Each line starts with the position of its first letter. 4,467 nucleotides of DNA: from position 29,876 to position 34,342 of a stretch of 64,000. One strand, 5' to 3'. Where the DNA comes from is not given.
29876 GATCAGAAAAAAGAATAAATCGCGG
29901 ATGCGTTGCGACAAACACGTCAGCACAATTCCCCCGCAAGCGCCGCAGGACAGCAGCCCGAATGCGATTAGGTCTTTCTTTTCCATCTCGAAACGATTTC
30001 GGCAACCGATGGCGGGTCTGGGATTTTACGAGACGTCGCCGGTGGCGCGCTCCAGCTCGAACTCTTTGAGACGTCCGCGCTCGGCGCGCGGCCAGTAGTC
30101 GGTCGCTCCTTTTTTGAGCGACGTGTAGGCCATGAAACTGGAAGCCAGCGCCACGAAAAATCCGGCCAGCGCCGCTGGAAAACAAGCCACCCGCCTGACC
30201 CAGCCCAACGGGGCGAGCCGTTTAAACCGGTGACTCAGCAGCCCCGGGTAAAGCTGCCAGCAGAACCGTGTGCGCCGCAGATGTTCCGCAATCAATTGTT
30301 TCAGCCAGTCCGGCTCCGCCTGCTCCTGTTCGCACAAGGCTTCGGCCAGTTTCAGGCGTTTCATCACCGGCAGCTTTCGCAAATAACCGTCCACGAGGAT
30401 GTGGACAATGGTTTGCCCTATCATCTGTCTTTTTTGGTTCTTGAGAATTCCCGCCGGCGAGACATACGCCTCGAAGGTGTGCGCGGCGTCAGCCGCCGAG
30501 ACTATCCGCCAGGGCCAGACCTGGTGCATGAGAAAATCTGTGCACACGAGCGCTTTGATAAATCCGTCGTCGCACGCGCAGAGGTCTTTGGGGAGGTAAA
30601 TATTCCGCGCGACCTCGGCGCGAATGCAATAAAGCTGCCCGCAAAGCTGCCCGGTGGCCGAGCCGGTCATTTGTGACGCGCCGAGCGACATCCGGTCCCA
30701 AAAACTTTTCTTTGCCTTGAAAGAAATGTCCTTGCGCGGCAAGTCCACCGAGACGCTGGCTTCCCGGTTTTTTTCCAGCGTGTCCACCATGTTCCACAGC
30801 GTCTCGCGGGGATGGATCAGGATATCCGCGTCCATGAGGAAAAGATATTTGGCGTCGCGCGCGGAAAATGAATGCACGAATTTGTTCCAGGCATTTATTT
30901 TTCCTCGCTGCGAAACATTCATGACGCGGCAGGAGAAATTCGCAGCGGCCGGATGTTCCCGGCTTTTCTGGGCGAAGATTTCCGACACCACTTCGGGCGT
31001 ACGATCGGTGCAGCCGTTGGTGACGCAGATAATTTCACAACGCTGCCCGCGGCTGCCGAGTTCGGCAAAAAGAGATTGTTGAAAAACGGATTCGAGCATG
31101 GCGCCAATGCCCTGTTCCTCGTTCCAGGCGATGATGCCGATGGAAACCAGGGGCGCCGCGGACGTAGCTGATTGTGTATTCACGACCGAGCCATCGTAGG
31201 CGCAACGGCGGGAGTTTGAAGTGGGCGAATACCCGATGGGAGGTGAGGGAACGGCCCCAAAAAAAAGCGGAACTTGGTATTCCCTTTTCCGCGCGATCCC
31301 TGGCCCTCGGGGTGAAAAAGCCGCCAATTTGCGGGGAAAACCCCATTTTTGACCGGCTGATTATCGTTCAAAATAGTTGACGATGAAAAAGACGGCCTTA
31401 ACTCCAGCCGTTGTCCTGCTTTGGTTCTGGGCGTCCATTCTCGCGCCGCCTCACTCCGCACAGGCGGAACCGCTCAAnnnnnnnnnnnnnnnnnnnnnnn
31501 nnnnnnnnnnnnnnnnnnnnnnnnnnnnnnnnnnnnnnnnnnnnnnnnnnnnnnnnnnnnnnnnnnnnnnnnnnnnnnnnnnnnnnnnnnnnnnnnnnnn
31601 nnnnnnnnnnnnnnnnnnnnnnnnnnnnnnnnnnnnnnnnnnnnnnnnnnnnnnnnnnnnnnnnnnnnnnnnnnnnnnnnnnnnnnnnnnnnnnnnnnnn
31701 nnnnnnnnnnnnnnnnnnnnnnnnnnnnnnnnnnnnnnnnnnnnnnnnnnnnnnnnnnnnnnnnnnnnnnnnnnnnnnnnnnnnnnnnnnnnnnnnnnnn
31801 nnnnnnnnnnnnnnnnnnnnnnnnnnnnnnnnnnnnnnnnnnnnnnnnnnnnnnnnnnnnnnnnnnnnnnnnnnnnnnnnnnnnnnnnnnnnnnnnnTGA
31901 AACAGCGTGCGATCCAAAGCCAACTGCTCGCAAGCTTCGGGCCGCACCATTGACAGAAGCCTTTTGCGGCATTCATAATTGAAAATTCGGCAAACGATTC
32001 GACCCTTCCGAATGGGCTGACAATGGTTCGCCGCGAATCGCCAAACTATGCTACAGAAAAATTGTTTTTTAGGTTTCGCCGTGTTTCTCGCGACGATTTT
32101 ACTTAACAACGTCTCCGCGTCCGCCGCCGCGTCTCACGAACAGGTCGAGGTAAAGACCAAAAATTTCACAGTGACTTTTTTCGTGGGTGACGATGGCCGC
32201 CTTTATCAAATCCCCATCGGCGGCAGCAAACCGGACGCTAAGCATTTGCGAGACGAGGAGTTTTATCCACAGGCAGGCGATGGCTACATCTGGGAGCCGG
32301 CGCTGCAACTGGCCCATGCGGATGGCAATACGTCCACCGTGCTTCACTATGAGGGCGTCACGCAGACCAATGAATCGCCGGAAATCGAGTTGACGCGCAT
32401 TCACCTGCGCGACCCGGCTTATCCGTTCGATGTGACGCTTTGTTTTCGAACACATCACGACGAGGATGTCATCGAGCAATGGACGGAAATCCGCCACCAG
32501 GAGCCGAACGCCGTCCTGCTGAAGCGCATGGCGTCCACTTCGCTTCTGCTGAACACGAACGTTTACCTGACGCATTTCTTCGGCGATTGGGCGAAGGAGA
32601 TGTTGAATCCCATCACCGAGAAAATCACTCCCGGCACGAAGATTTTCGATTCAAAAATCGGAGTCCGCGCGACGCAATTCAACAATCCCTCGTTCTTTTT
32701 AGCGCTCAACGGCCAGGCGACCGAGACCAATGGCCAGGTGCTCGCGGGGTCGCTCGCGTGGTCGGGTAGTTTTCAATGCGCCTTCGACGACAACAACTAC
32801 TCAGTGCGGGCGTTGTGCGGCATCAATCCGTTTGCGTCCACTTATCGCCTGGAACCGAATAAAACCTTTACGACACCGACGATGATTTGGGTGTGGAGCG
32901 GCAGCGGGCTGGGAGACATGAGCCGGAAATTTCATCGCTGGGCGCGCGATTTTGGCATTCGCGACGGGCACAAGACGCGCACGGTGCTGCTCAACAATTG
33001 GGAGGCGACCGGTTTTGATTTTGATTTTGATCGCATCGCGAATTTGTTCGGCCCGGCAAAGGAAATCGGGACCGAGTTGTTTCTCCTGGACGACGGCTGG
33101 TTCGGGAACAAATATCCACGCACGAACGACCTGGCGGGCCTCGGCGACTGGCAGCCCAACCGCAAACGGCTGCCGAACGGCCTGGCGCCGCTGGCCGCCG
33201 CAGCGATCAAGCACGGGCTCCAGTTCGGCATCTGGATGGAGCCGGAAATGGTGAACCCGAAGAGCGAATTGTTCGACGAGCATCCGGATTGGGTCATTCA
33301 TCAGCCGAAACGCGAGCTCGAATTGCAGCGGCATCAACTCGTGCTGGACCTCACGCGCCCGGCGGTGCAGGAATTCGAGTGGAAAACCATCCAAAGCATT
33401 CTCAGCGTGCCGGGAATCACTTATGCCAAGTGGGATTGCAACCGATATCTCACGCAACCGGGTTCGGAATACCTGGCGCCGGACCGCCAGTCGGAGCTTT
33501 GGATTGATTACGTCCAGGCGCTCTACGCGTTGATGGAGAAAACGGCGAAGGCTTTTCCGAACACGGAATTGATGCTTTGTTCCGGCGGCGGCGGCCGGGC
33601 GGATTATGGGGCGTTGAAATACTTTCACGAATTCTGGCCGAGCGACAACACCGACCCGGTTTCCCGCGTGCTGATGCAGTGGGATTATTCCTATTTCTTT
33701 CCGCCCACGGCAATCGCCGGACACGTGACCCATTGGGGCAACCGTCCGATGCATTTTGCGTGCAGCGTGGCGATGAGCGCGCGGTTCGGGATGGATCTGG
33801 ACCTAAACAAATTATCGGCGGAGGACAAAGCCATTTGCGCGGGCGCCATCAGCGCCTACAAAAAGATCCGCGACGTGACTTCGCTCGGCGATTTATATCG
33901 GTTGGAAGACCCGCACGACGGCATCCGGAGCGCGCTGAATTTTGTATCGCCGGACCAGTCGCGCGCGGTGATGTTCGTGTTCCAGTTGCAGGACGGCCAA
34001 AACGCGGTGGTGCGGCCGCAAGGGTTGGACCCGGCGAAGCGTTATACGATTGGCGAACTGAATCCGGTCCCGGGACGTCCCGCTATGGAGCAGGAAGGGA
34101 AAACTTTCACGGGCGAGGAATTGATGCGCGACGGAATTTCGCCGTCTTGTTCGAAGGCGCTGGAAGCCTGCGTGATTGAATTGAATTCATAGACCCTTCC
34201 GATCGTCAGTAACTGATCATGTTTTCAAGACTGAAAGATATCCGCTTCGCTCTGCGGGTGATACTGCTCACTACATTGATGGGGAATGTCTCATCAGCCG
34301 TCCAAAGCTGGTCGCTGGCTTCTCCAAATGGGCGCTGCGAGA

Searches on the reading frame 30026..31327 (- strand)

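Call 18: search_protein_families(library=pfam, proteins=[window:30026-31327:-], max_evalue=0.001)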
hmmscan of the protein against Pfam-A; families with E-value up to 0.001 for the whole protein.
window:30026-31327:- (433 aa): 2 families
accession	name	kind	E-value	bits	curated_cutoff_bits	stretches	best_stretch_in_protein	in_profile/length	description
PF00535.33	Glycos_transf_2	-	1.5e-15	58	23.3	1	62-204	1-123/168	Glycosyl transferase family 2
PF13641.12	Glyco_tranf_2_3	-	7.3e-06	26.6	27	1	61-258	3-191/230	Glycosyltransferase like family 2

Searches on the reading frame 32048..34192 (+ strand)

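Call 18: search_protein_families(library=pfam, proteins=[window:32048-34192:+], max_evalue=0.001)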
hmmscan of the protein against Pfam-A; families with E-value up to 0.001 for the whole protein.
window:32048-34192:+ (714 aa): 4 families
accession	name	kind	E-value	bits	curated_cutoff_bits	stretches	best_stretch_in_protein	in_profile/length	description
PF02065.24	Melibiase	-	2.9e-103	345.9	27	1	273-614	1-347/347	Melibiase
PF16875.11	Glyco_hydro_36N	-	6.2e-42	144.3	27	1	72-269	46-253/253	Glycosyl hydrolase family 36 N-terminal domain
PF16874.11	Glyco_hydro_36C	-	1e-14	55.2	27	1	628-712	2-77/77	Glycosyl hydrolase family 36 C-terminal domain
PF01055.32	Glyco_hydro_31_2nd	-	0.00096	19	23.5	0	338-500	34-197/328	Glycosyl hydrolases family 31 TIM-barrel domain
